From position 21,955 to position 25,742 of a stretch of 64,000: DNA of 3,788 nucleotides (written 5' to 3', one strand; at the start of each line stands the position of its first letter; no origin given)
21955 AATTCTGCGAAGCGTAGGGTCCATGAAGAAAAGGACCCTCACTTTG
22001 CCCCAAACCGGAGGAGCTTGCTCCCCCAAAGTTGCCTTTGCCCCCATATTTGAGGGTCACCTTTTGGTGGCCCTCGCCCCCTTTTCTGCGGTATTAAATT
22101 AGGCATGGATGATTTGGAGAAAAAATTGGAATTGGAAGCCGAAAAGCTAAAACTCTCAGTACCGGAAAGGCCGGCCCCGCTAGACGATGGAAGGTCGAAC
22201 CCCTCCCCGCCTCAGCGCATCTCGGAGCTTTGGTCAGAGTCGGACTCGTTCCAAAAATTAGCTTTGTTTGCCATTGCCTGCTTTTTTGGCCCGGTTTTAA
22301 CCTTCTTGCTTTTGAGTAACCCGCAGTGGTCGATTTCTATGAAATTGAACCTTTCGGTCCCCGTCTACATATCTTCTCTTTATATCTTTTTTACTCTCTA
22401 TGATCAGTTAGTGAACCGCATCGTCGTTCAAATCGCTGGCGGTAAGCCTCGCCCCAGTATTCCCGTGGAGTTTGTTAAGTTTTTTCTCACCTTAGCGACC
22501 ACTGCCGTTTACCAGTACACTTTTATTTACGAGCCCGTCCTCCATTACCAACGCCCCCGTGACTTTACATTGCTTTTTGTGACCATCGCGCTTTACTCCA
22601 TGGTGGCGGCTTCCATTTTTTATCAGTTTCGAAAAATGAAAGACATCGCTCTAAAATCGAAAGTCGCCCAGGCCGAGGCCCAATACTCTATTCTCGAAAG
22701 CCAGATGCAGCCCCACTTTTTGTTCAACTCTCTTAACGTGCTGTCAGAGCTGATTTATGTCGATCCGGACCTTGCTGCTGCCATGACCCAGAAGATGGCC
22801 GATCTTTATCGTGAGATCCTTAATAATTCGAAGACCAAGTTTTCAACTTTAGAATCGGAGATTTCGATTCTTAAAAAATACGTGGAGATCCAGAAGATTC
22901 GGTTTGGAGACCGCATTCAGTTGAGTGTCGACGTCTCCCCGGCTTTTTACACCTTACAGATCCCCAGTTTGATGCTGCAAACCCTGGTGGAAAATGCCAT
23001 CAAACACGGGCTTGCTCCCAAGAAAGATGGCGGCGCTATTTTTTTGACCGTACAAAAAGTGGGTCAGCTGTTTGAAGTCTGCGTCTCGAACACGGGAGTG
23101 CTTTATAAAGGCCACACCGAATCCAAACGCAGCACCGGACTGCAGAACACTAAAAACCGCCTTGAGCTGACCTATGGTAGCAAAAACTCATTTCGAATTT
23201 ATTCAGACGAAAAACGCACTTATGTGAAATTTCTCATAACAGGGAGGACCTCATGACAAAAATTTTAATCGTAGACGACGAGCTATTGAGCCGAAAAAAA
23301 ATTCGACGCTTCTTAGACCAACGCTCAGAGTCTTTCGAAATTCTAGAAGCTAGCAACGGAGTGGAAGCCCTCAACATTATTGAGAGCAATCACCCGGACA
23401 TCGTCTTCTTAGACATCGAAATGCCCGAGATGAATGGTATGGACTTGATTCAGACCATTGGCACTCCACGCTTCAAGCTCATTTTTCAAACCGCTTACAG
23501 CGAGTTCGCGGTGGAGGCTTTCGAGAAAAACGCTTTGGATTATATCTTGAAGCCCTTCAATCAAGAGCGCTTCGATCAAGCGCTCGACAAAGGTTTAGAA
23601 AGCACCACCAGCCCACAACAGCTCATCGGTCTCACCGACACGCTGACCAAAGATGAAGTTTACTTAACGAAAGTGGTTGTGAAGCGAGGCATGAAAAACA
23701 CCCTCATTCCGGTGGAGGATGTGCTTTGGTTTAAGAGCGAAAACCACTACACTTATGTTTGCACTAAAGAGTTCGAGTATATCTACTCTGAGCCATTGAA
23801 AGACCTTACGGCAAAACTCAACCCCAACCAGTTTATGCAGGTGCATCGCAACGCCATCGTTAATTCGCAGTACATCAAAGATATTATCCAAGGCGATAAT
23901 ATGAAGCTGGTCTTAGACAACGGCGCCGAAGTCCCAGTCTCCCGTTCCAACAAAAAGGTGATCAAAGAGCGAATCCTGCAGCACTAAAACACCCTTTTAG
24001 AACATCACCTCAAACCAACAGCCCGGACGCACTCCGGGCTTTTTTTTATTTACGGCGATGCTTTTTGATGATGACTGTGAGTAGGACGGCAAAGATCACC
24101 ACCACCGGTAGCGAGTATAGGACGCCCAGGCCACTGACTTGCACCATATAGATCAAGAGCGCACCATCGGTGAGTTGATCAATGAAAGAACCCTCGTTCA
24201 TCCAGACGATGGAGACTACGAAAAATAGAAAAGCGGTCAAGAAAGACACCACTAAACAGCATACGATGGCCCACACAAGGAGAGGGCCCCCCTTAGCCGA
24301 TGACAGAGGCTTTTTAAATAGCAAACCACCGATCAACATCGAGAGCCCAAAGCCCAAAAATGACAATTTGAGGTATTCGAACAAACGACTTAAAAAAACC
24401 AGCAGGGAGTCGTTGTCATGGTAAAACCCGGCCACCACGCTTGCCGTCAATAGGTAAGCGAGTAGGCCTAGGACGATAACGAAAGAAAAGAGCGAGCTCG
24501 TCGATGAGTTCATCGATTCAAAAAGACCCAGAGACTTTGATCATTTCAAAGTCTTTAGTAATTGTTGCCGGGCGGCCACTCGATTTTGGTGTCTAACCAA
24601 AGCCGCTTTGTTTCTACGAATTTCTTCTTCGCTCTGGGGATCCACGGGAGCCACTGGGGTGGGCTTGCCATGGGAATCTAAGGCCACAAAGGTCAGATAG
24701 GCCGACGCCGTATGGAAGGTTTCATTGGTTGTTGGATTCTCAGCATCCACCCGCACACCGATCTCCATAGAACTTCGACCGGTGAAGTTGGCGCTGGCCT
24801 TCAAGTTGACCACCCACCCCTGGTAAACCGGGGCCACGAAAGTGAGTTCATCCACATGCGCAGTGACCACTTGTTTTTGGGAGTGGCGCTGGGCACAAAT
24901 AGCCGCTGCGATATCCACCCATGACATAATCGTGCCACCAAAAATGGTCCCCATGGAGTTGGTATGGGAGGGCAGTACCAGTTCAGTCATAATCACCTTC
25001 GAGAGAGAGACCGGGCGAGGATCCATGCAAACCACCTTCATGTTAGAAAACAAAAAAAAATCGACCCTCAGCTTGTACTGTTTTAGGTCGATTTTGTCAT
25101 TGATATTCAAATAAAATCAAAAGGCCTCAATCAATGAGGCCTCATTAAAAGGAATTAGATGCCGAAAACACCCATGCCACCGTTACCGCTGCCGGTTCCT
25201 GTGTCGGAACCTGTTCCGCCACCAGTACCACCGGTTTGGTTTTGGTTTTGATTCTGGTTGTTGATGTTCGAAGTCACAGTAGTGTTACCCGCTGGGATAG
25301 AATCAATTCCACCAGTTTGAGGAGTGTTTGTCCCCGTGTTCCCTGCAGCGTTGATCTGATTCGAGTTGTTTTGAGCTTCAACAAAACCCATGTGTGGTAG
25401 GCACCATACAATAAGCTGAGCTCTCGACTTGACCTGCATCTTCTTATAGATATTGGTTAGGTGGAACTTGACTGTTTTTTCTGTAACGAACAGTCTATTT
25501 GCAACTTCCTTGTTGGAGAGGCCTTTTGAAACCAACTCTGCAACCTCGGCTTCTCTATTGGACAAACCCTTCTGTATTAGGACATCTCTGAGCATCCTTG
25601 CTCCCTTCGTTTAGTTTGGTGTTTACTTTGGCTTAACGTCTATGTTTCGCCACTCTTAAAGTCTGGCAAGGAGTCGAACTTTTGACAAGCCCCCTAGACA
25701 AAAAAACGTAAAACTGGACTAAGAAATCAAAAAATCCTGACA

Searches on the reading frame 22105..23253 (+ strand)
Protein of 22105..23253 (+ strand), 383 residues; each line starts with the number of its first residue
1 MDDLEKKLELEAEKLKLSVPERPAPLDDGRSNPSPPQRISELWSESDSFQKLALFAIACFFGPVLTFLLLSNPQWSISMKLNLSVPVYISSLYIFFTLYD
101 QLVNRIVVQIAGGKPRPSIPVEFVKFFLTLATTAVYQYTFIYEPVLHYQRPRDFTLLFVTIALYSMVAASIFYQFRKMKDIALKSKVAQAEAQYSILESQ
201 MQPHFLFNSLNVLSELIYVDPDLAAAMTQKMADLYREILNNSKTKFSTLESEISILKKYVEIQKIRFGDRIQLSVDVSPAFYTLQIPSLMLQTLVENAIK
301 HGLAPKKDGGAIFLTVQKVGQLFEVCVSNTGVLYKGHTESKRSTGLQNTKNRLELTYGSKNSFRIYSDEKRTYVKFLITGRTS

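Call 45: search_protein_families(library=pfam, proteins=[window:22105-23253:+], max_evalue=0.01)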
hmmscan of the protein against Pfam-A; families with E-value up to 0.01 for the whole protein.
window:22105-23253:+ (383 aa): 2 families
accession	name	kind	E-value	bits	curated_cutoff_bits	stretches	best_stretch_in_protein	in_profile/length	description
PF06580.19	His_kinase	-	2e-24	86.1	25.2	1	192-271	1-81/81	Histidine kinase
PF20441.4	TerL_nuclease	-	0.0096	15.6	24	0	194-279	161-247/286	Terminase large subunit, endonuclease domain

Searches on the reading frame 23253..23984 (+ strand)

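Call 45: search_protein_families(library=pfam, proteins=[window:23253-23984:+], max_evalue=0.01)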
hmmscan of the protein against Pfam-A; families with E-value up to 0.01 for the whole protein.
window:23253-23984:+ (244 aa): 2 families
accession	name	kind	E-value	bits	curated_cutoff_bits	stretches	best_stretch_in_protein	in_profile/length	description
PF04397.21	LytTR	-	1.7e-25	89.5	22.6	1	150-241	4-97/98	LytTr DNA-binding domain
PF00072.30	Response_reg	-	4.9e-25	88.3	30.2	1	4-111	1-110/111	Response regulator receiver domain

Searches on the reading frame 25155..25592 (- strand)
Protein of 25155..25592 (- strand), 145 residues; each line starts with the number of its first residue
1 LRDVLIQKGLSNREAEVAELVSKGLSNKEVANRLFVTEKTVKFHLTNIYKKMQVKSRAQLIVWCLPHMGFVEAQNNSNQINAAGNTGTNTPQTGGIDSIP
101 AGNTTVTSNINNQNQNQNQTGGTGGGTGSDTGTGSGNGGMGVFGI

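Call 45: search_protein_families(library=pfam, proteins=[window:25155-25592:-], max_evalue=0.01)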
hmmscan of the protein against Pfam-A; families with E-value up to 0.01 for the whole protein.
window:25155-25592:- (145 aa): 2 families
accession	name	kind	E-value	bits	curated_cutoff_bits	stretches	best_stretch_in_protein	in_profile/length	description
PF00196.25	GerE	-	5.1e-22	77.7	23.5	1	10-63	3-56/57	Bacterial regulatory proteins, luxR family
PF08281.18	Sigma70_r4_2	-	0.0031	17.5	25.7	1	23-52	25-54/54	Sigma-70, region 4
